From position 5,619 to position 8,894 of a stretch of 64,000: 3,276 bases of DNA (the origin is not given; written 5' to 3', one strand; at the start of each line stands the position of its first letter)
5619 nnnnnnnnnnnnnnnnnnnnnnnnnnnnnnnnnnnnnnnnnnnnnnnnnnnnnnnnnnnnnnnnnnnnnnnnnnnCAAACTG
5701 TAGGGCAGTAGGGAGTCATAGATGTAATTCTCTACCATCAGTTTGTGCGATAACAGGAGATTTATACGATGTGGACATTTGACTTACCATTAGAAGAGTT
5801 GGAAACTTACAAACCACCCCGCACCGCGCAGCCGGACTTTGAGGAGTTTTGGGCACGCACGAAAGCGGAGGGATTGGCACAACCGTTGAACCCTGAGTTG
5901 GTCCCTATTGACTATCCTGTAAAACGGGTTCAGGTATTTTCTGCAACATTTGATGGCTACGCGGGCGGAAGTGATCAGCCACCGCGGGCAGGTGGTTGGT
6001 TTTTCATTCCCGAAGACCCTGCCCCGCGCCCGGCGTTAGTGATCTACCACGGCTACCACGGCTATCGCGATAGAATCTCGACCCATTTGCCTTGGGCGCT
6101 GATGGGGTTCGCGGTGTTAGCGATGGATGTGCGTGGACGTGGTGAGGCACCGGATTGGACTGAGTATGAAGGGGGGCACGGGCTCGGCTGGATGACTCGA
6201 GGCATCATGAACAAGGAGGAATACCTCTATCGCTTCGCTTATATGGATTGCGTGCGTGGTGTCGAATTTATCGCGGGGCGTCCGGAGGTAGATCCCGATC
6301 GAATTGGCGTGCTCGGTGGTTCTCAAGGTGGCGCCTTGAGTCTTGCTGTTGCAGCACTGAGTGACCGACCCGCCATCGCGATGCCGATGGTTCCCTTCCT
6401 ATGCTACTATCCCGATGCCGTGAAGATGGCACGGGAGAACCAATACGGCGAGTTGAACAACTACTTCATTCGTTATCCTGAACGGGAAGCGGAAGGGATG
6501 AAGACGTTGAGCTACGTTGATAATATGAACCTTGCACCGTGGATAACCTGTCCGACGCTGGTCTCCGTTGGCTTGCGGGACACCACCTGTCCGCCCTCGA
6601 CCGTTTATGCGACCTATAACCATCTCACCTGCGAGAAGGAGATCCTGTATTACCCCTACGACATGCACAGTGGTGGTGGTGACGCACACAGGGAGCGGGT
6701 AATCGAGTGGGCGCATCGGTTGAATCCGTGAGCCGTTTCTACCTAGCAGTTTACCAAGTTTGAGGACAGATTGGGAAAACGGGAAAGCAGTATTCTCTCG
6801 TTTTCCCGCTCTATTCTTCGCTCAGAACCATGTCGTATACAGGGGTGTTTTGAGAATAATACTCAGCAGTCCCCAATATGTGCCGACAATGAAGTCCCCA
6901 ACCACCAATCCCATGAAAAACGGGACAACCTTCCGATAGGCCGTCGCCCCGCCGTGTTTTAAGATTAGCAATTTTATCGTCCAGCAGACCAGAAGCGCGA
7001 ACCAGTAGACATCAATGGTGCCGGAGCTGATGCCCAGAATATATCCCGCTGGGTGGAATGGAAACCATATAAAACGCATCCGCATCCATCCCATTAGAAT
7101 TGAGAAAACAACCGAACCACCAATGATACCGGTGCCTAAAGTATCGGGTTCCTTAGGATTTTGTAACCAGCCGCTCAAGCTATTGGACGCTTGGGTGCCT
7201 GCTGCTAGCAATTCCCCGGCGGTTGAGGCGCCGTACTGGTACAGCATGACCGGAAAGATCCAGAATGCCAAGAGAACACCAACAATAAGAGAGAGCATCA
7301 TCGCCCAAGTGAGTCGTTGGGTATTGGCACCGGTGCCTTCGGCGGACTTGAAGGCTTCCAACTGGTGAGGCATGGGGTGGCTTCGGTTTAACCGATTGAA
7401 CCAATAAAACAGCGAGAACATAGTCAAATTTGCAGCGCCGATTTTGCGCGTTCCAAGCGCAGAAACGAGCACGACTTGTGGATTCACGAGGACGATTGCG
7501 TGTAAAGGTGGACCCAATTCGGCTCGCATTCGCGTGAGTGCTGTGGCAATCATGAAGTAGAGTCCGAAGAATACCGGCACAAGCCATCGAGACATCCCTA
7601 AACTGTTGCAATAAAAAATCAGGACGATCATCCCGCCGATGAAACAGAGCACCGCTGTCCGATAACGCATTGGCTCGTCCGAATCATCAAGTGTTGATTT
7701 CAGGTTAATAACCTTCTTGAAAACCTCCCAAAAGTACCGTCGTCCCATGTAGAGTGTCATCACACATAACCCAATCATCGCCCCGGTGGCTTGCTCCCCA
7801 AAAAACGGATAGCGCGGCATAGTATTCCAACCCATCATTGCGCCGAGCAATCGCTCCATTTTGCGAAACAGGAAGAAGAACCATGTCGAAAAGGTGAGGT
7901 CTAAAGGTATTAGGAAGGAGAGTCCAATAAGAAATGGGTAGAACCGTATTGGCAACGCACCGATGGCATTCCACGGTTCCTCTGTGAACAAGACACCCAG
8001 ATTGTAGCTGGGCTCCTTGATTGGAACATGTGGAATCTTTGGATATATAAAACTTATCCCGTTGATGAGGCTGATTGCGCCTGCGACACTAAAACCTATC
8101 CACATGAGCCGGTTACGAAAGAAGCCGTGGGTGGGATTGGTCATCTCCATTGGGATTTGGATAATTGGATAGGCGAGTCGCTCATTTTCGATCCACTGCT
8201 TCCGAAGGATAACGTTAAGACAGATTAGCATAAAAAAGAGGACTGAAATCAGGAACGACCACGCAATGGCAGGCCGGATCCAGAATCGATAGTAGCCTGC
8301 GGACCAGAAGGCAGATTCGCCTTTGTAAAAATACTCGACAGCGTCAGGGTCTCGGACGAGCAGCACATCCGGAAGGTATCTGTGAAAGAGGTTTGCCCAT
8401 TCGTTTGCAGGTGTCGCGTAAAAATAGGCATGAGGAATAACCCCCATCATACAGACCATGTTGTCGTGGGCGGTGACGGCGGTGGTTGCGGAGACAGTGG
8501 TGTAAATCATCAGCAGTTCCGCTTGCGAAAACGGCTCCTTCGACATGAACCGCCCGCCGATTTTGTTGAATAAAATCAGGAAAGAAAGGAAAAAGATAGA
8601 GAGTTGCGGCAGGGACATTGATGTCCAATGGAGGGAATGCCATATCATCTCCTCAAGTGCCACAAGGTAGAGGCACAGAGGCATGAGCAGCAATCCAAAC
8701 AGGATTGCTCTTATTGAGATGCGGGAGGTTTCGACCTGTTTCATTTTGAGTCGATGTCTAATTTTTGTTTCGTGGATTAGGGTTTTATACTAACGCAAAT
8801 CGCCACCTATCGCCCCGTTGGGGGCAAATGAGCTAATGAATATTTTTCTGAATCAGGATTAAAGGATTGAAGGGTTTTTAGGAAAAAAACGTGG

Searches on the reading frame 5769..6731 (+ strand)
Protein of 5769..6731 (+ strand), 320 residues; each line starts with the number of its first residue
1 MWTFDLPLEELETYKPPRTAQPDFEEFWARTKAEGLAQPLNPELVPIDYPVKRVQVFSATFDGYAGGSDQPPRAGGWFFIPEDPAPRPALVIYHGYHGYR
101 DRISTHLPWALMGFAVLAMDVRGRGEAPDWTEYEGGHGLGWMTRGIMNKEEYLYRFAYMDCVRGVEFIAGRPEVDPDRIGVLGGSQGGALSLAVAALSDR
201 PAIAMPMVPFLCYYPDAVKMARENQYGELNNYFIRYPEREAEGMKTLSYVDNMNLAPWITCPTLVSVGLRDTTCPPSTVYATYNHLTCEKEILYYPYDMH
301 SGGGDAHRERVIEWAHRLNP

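Call 8: search_protein_families(library=pfam, proteins=[window:5769-6731:+], max_evalue=0.0001)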
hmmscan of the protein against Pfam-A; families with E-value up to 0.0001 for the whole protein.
window:5769-6731:+ (320 aa): 7 families
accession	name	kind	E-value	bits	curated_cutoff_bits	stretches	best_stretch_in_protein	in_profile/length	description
PF05448.18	AXE1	-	1.2e-91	307.3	21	1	1-317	1-320/321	Acetyl xylan esterase (AXE1)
PF00326.27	Peptidase_S9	-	5.9e-15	55.8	22.6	1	110-307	11-194/213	Prolyl oligopeptidase family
PF00561.26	Abhydrolase_1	-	2.5e-09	37.6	25.8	1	88-198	1-90/245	alpha/beta hydrolase fold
PF12146.15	Hydrolase_4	-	2.7e-08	33.9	27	0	85-197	2-96/239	Serine aminopeptidase, S33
PF02129.25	Peptidase_S15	-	5.1e-07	30.1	23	0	80-209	11-128/262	X-Pro dipeptidyl-peptidase (S15 family)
PF01738.24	DLH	-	1.1e-06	28.9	21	1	77-202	4-122/217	Dienelactone hydrolase family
PF07859.19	Abhydrolase_3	-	2.4e-05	24.6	25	1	154-281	45-172/210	alpha/beta hydrolase fold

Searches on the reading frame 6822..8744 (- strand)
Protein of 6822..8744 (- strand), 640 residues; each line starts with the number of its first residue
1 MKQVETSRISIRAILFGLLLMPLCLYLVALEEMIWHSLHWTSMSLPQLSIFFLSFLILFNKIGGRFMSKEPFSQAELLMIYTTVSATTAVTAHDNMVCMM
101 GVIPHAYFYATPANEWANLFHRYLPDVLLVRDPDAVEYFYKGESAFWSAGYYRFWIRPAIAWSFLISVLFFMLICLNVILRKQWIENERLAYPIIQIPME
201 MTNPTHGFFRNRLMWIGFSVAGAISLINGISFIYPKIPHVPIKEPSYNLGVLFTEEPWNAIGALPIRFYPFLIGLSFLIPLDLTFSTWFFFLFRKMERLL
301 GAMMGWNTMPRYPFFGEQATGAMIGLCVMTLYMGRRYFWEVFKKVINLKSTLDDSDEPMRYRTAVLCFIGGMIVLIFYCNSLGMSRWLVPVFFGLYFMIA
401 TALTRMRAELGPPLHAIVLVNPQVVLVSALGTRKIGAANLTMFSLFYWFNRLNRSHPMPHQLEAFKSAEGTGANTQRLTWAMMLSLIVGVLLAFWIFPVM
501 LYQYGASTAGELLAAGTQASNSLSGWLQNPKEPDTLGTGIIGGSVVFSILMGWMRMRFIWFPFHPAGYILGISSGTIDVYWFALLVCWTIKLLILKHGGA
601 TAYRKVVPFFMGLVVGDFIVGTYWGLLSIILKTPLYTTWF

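Call 8: search_protein_families(library=pfam, proteins=[window:6822-8744:-], max_evalue=0.0001)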
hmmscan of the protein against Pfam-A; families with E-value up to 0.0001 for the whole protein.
window:6822-8744:- (640 aa): 2 families
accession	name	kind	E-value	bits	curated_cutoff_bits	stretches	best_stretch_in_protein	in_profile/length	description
PF20581.3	DUF6785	-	1.2e-158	529.2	25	1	11-505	2-498/498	Family of unknown function (DUF6785)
PF20580.3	DUF6784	-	1.3e-28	99.5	26.4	1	541-639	4-100/101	Domain of unknown function (DUF6784)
